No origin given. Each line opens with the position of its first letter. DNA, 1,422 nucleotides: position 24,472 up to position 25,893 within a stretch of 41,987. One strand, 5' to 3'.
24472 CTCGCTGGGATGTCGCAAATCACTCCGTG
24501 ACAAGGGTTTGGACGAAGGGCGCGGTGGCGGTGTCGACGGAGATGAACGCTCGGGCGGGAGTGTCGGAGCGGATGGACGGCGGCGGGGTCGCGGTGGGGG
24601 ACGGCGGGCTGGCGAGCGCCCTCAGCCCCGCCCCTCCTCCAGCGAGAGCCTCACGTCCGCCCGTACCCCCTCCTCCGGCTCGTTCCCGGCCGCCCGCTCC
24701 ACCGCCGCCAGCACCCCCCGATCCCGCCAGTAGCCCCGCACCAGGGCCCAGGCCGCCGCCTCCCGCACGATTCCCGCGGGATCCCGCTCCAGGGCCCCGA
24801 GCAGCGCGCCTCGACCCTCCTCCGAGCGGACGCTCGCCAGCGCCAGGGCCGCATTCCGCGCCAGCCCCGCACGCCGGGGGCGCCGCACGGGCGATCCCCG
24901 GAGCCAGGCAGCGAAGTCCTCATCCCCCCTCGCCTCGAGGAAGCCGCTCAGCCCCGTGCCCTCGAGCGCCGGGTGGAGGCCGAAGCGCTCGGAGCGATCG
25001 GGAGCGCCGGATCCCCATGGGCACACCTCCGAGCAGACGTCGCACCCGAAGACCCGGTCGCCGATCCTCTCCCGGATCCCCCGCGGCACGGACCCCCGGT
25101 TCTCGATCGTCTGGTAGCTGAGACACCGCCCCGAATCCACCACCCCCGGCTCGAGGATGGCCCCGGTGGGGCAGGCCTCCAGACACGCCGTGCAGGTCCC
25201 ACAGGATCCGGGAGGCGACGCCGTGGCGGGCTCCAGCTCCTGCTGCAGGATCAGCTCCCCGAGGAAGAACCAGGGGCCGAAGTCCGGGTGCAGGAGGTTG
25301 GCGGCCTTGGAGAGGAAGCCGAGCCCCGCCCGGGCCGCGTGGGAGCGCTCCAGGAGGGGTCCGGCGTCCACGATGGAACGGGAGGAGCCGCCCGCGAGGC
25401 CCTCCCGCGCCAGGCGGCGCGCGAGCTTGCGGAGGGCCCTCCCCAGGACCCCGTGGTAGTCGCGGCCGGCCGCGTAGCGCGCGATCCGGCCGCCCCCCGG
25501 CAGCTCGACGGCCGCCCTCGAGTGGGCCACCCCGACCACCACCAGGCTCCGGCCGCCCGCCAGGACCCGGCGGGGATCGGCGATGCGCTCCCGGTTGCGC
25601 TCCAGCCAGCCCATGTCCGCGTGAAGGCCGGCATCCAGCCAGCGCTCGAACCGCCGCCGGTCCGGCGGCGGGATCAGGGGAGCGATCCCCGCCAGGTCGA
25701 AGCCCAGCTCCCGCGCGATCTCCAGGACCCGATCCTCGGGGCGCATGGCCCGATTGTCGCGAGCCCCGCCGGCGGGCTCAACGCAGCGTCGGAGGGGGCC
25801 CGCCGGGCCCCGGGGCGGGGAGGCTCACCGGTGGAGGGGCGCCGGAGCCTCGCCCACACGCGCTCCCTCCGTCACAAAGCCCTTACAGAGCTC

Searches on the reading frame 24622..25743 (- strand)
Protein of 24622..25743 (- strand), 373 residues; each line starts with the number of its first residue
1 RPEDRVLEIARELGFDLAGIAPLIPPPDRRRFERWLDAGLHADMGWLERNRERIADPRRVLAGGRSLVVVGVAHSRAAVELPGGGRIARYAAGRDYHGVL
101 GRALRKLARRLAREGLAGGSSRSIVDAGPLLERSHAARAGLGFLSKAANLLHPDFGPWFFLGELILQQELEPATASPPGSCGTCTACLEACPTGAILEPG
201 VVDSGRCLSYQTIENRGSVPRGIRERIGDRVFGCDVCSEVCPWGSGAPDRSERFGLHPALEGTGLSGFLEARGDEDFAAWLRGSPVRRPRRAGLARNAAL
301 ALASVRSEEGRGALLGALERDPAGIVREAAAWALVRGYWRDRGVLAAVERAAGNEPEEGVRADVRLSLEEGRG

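Call 59: search_protein_families(library=pfam, proteins=[window:24622-25743:-], max_evalue=0.001)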
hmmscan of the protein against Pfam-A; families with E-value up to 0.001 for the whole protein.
window:24622-25743:- (373 aa): 8 families
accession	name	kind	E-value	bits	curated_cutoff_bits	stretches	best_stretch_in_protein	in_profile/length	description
PF13484.11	Fer4_16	-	4e-21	76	30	1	181-244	2-66/66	4Fe-4S double cluster binding domain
PF08331.15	QueG_DUF1730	-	3.6e-13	49.7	25.1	1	55-126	2-76/77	Epoxyqueuosine reductase QueG, DUF1730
PF13646.12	HEAT_2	-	6.4e-06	26.8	27.7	1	295-368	17-87/88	HEAT repeats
PF13237.11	Fer4_10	-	0.00031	21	25.5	0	179-192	40-53/53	4Fe-4S dicluster domain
PF00037.32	Fer4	-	0.00031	20.9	21.1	0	179-196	6-23/24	4Fe-4S binding domain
PF14697.11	Fer4_21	-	0.00035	21.1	35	0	223-242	33-52/59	4Fe-4S dicluster domain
PF13183.11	Fer4_8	-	0.00038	21.4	27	0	174-194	47-67/68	4Fe-4S dicluster domain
PF12838.12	Fer4_7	-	0.00069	20.5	27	0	181-244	2-51/52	4Fe-4S dicluster domain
